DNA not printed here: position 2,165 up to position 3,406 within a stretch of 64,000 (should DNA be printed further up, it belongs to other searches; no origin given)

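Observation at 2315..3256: Tail-less FtsZ homologue outside a dcw context, downstream of a KAS III-like / ATP-grasp gene pair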

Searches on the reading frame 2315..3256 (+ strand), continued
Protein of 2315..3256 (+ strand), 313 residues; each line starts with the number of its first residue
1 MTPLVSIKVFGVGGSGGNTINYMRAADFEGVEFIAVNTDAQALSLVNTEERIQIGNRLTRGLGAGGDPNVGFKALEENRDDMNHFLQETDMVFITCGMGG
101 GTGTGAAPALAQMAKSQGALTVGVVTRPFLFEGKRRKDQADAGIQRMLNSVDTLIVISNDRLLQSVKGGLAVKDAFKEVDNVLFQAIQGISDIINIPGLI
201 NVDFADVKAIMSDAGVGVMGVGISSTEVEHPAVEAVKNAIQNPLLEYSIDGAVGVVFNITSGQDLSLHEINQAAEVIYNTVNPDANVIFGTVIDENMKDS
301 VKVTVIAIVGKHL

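Call 20: find_homologous_proteins(query=P0110, max_evalue=1e-100)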
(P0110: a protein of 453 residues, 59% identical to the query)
Query P0110 (453 aa): 7981 proteins with E <= 1e-100 among 8000 candidates; the best 120 are listed.
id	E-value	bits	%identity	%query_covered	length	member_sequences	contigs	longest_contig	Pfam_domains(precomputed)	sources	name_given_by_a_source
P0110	2.2e-285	965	100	100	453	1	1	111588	PF00091.32,PF12327.14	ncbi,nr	ncbi:MAG: cell division protein FtsZ [Candidatus Sericytochromatia bacterium]|nr:cell division prote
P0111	2.2e-267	905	96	100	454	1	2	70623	PF00091.32,PF12327.14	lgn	-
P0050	3.3e-209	714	77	100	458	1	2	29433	PF00091.32,PF12327.14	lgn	-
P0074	5.7e-208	710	85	77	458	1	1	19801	PF00091.32,PF12327.14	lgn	-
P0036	6.2e-205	700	74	100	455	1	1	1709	PF00091.32,PF12327.14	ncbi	-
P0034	8.2e-205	699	83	85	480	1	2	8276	PF00091.32,PF12327.14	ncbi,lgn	-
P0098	3.8e-204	697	90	74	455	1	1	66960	PF00091.32,PF12327.14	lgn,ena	-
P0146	4.4e-204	697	90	73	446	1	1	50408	PF00091.32,PF12327.14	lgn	-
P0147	7.2e-203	693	83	81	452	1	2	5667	PF00091.32,PF12327.14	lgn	-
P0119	8.8e-201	686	78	87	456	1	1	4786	PF00091.32,PF12327.14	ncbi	-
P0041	9.0e-199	679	73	100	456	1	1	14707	PF00091.32,PF12327.14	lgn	-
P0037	8.7e-195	666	82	80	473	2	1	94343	PF00091.32,PF12327.14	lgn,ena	-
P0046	7.1e-194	663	83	82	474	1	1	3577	PF00091.32,PF12327.14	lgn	-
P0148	2.8e-192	658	82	72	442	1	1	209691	PF00091.32,PF12327.14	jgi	jgi:cell division protein FtsZ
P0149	6.0e-191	654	82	75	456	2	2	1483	PF00091.32,PF12327.14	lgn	-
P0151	3.0e-189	648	68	99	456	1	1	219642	PF00091.32,PF12327.14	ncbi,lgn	-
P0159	4.6e-186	637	83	72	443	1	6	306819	PF00091.32,PF12327.14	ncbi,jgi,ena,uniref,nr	ncbi:cell division protein FtsZ [bacterium (Candidatus Blackallbacteria) CG17_big_fil_post_rev_8_21_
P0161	3.5e-185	635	83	72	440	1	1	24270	PF00091.32,PF12327.14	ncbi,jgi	jgi:cell division protein FtsZ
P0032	3.1e-180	618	84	70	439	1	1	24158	PF00091.32,PF12327.14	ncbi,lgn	-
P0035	2.3e-175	602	90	70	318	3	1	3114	PF00091.32,PF12327.14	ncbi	ncbi:MAG: cell division protein FtsZ, partial [Candidatus Sericytochromatia bacterium]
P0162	1.5e-151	524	68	80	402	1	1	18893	PF00091.32,PF12327.14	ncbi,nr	ncbi:MAG: cell division protein FtsZ [Candidatus Sericytochromatia bacterium]|nr:cell division prote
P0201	5.9e-144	499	65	85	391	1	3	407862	PF00091.32,PF12327.14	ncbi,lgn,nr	ncbi:MAG: cell division protein FtsZ [Candidatus Sericytochromatia bacterium]|nr:cell division prote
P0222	1.5e-143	497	65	85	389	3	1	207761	PF00091.32,PF12327.14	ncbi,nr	ncbi:MAG: cell division protein FtsZ [Candidatus Sericytochromatia bacterium]|nr:cell division prote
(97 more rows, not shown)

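Call 21: list_cluster_members(proteins=[P0159, P0151, P0034, P0036, P0119, P0032, P0161, P0162, P0201, P0222])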
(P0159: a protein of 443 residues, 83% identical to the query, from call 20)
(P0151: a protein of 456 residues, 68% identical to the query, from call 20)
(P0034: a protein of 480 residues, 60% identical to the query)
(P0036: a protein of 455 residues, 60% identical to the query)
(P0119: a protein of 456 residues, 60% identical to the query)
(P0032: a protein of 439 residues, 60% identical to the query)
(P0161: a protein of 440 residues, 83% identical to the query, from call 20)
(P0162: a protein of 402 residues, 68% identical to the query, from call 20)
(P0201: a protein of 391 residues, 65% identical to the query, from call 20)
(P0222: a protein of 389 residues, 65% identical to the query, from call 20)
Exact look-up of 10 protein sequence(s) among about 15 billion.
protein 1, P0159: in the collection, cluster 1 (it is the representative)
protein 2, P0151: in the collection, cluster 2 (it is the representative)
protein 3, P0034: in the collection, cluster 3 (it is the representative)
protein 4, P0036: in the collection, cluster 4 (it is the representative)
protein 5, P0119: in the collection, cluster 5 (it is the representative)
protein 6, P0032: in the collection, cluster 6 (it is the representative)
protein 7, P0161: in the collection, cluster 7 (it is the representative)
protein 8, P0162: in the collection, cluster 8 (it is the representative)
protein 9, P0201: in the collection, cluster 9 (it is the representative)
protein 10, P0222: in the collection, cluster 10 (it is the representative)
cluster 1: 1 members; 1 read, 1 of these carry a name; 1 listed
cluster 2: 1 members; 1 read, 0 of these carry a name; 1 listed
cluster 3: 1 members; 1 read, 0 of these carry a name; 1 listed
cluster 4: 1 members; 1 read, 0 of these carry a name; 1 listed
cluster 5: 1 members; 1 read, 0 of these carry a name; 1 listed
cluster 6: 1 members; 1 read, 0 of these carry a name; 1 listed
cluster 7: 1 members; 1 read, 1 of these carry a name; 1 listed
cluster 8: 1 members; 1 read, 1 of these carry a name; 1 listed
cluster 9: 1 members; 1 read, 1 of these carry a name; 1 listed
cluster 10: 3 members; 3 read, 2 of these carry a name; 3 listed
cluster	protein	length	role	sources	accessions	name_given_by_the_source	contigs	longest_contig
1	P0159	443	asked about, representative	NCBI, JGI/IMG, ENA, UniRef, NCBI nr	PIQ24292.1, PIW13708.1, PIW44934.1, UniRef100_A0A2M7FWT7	cell division protein FtsZ [bacterium (Candidatus Blackallbacteria) ... | Cell division protein FtsZ n=1 Tax=bacterium (Candidatus Blackallbacteria) ... | MAG: cell division protein FtsZ [bacterium (Candidatus Blackallbacteria) ...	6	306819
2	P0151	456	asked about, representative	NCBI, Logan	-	-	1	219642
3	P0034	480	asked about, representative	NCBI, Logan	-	-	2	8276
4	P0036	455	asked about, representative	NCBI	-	-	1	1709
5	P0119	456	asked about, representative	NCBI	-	-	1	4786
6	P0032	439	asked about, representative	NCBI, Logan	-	-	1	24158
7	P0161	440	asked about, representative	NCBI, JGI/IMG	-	cell division protein FtsZ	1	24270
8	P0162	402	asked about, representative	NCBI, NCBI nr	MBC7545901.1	MAG: cell division protein FtsZ [Candidatus Sericytochromatia bacterium] | cell division protein FtsZ [Candidatus Sericytochromatia bacterium]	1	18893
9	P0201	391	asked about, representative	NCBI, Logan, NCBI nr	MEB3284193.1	MAG: cell division protein FtsZ [Candidatus Sericytochromatia bacterium] | cell division protein FtsZ [Candidatus Sericytochromatia bacterium]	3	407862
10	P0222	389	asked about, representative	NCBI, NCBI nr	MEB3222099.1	MAG: cell division protein FtsZ [Candidatus Sericytochromatia bacterium] | cell division protein FtsZ [Candidatus Sericytochromatia bacterium]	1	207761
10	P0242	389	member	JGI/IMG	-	cell division protein FtsZ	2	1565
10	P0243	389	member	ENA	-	-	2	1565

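Call 22: find_encoding_contigs(protein=P0151, flank=8000, max_places=2)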
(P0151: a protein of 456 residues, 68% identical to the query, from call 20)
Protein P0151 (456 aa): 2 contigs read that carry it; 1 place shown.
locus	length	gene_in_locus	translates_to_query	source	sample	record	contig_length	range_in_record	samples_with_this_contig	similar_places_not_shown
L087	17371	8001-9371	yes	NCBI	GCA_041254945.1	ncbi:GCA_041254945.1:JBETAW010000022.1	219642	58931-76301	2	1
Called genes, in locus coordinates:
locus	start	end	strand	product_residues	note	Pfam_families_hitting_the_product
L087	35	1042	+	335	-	PF00953:Glycos_transf_4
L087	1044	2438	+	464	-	PF21799:MurD-like_N, PF08245:Mur_ligase_M, PF02875:Mur_ligase_C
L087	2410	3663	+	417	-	PF01098:FTSW_RODA_SPOVE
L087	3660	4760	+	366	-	PF03033:Glyco_transf_28, PF13579:Glyco_trans_4_4 (weak), PF04101:Glyco_tran_28_C, PF06722:EryCIII-like_C (weak)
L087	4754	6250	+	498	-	PF01225:Mur_ligase, PF08245:Mur_ligase_M, PF02875:Mur_ligase_C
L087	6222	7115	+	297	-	PF01565:FAD_binding_4, PF02873:MurB_C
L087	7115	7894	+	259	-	PF08478:POTRA_1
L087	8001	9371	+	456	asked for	PF00091:Tubulin, PF12327:FtsZ_C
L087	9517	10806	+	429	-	-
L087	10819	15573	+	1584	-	-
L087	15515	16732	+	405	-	-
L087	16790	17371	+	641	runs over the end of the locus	PF02310:B12-binding, PF04055:Radical_SAM, PF13489:Methyltransf_23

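Call 23: find_encoding_contigs(protein=P0159, flank=8000, max_places=3)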
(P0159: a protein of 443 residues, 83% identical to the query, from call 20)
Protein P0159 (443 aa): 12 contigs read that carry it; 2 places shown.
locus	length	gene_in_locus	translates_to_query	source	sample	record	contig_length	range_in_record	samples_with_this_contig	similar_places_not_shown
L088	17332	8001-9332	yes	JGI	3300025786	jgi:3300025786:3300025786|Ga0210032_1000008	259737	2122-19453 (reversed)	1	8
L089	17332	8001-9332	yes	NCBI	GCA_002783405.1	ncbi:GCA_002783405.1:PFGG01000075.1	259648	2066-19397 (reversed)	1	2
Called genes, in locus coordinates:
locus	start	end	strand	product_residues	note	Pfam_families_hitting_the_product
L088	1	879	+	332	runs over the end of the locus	PF00953:Glycos_transf_4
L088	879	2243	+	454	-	PF21799:MurD-like_N, PF08245:Mur_ligase_M, PF02875:Mur_ligase_C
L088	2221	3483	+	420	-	PF01098:FTSW_RODA_SPOVE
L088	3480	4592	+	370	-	PF03033:Glyco_transf_28, PF04101:Glyco_tran_28_C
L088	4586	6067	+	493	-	PF01225:Mur_ligase, PF08245:Mur_ligase_M, PF02875:Mur_ligase_C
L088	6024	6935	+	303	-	PF01565:FAD_binding_4, PF02873:MurB_C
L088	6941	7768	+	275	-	-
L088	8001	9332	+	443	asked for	PF00091:Tubulin, PF12327:FtsZ_C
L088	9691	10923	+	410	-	PF13620:CarboxypepD_reg (faint)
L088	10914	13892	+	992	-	PF01564:Spermine_synth, PF13181:TPR_8 (faint), PF13428:TPR_14 (faint), PF23914:TPR_CcmH_CycH (faint), PF24575:TPR_Slam (faint), PF00515:TPR_1 (faint), PF14559:TPR_19, PF13432:TPR_16 (weak), +4 more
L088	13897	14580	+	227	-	PF00072:Response_reg, PF00196:GerE, PF08281:Sigma70_r4_2 (weak)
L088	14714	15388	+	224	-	PF11150:DUF2927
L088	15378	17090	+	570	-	PF02518:HATPase_c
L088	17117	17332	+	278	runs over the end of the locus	-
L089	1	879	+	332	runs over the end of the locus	PF00953:Glycos_transf_4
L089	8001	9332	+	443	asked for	PF00091:Tubulin, PF12327:FtsZ_C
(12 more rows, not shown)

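Call 24: find_encoding_contigs(protein=P0138, flank=8000, max_places=6)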
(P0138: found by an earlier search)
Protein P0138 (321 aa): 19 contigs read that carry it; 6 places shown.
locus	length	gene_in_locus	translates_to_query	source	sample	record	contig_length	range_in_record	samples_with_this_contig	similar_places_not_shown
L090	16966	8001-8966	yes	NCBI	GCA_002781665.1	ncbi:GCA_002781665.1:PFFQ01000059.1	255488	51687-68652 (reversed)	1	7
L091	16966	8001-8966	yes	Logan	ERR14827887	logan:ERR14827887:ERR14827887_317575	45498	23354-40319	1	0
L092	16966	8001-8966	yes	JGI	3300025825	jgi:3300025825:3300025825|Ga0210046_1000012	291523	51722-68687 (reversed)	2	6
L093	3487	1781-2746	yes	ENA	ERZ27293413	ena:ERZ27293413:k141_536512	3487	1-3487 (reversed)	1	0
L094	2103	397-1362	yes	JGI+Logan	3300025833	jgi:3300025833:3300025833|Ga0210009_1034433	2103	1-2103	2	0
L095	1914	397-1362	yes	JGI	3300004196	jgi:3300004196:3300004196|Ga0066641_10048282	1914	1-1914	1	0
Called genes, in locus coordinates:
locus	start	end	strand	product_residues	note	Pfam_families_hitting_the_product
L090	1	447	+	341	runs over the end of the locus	PF03372:Exo_endo_phos, PF19580:Exo_endo_phos_3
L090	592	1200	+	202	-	PF09968:DUF2202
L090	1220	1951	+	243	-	PF09968:DUF2202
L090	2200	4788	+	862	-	PF01411:tRNA-synt_2c, PF07973:tRNA_SAD, PF02272:DHHA1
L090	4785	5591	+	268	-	PF00497:SBP_bac_3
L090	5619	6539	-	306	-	-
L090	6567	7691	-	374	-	-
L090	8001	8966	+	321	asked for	PF00091:Tubulin, PF12327:FtsZ_C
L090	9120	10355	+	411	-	PF00202:Aminotran_3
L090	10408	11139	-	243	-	-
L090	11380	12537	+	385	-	PF07075:NamZ_N, PF20732:NamZ_C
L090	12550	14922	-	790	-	PF03477:ATP-cone, PF00317:Ribonuc_red_lgN, PF02867:Ribonuc_red_lgC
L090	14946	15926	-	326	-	PF00268:Ribonuc_red_sm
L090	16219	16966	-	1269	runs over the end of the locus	PF08471:Ribonuc_red_2_N, PF14890:Intein_splicing, PF14528:LAGLIDADG_3, PF02867:Ribonuc_red_lgC, PF12637:TSCPD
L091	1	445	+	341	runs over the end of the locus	PF03372:Exo_endo_phos, PF19580:Exo_endo_phos_3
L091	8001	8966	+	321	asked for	PF00091:Tubulin, PF12327:FtsZ_C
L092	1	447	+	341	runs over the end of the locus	PF03372:Exo_endo_phos, PF19580:Exo_endo_phos_3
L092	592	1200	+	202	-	PF09968:DUF2202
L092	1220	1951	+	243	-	PF09968:DUF2202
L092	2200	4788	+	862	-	PF01411:tRNA-synt_2c, PF07973:tRNA_SAD, PF02272:DHHA1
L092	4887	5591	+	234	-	PF00497:SBP_bac_3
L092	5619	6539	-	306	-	-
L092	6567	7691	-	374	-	-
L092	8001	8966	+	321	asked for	PF00091:Tubulin, PF12327:FtsZ_C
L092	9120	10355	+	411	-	PF00202:Aminotran_3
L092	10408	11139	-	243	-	-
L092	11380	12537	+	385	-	PF07075:NamZ_N, PF20732:NamZ_C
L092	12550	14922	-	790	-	PF03477:ATP-cone, PF00317:Ribonuc_red_lgN, PF02867:Ribonuc_red_lgC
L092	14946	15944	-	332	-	PF00268:Ribonuc_red_sm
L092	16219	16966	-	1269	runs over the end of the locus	PF08471:Ribonuc_red_2_N, PF14890:Intein_splicing, PF14528:LAGLIDADG_3, PF02867:Ribonuc_red_lgC, PF12637:TSCPD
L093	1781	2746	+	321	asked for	PF00091:Tubulin, PF12327:FtsZ_C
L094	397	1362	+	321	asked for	PF00091:Tubulin, PF12327:FtsZ_C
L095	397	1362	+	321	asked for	PF00091:Tubulin, PF12327:FtsZ_C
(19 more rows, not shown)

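Call 31: search_solved_structures(query=P0001, max_evalue=1e-60, show_alignments=1)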
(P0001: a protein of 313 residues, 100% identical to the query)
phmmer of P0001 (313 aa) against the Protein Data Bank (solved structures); distinct sequences matched with E-value up to 1e-60: 49.
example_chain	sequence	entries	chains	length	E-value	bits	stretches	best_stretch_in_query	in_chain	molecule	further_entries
2vam_A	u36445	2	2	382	1.4e-104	353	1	4-307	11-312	CELL DIVISION PROTEIN FTSZ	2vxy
2rhh_A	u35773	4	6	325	1.5e-104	353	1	5-307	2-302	Cell Division Protein ftsZ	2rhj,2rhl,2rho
4u39_A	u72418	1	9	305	1.6e-104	352.9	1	5-307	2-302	Cell division protein FtsZ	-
3wgj_A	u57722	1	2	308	4.6e-103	348.1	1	5-307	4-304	Cell division protein FtsZ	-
7ojz_A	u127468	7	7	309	2.9e-101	342.2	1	4-307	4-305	Cell division protein FtsZ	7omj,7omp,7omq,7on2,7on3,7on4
6rvm_A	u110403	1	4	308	3.1e-101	342.1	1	4-307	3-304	Cell division protein FtsZ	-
6rvn_A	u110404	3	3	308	3.4e-101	341.9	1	4-307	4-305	Cell division protein FtsZ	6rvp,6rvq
7ohh_A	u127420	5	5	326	3.5e-101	341.9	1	4-307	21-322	Cell division protein FtsZ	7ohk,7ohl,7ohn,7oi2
3vo9_A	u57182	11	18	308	3.6e-101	341.9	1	5-307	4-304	Cell division protein FtsZ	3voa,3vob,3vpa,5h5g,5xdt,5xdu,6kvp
3vo8_A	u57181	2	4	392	3.8e-101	341.8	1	4-307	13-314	Cell division protein FtsZ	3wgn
4dxd_A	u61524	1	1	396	4e-101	341.7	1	4-307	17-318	Cell division protein FtsZ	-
6yd1_A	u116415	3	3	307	4.2e-101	341.6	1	5-307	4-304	Cell division protein FtsZ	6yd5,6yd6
5h5h_A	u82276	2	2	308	4.5e-101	341.5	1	5-307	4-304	Cell division protein FtsZ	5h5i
4m8i_A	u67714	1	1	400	6.7e-101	341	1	4-307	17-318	Cell division protein FtsZ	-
7ojb_A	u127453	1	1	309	8.3e-101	340.7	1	4-307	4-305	Cell division protein FtsZ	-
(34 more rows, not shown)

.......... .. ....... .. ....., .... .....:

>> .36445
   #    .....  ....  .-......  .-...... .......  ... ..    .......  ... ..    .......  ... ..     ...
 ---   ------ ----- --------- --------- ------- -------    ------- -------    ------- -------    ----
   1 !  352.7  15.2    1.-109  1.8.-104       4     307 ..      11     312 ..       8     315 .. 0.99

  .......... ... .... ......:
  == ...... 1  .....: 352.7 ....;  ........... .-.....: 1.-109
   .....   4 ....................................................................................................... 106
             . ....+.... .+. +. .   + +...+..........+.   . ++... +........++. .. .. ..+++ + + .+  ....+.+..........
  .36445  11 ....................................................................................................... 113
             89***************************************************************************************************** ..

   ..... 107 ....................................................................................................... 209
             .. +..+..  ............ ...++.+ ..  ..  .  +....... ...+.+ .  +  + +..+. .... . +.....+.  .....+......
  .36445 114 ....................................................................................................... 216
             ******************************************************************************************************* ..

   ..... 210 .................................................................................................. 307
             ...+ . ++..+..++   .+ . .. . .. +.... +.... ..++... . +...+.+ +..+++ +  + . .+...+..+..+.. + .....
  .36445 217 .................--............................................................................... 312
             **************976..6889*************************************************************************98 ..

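Call 41: predict_structure(alignment_id=A1)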
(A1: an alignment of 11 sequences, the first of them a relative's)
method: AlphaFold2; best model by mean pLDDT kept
length: 313 residues; sequences in the alignment: 11
mean_pLDDT: 68.9   pTM: 0.72
mean pLDDT of the five models: 68.9, 61.4, 60.2, 59.3, 57.9
residues with pLDDT >= 90: 40; 70-90: 101; 50-70: 129; < 50: 43
segments of 3 or more residues with pLDDT < 50: 165-170, 197-201, 247-252, 284-300, 308-313
pLDDT, mean of each block of 10 residues (from residue 1): 72 84 70 88 86 79 70 91 90 86 91 90 77 76 85 70 48 58 63 53 58 56 65 70 51 53 61 65 48 43 50 32
secondary structure, 60 per line:
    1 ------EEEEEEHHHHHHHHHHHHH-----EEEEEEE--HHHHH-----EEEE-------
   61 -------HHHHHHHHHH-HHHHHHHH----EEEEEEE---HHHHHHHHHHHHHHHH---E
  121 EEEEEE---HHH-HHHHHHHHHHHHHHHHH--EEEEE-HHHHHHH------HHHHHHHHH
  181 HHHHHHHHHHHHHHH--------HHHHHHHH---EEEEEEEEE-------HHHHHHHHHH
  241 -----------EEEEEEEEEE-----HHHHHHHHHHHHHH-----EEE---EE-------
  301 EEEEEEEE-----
elements in order: E7-12 H13-25 E31-37 H40-44 E50-53 H68-77 H79-86 E91-97 H101-116 E120-126 H134-150 E153-157 H159-165 H172-195 H204-211 E215-223 H231-240 E252-261 H267-280 E286-288 E301-308

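Call 42: find_encoding_contigs(protein=P0016, flank=3000, max_places=10)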
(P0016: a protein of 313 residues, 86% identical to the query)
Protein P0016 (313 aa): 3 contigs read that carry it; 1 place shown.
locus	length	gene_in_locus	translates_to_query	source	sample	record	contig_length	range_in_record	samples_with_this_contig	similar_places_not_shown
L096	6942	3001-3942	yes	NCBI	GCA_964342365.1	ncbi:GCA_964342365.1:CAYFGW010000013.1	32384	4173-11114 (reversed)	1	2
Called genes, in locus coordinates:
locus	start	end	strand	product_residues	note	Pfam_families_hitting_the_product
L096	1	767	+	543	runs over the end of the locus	PF03065:Glyco_hydro_57, PF09210:BE_C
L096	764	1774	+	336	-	PF08545:ACP_syn_III, PF08541:ACP_syn_III_C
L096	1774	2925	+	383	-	-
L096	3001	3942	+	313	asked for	PF00091:Tubulin, PF12327:FtsZ_C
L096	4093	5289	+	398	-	PF03783:CsgG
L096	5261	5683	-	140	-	PF03551:PadR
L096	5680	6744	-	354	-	PF22564:HAAS, PF03739:LptF_LptG (faint)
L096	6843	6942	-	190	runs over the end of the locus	PF00908:dTDP_sugar_isom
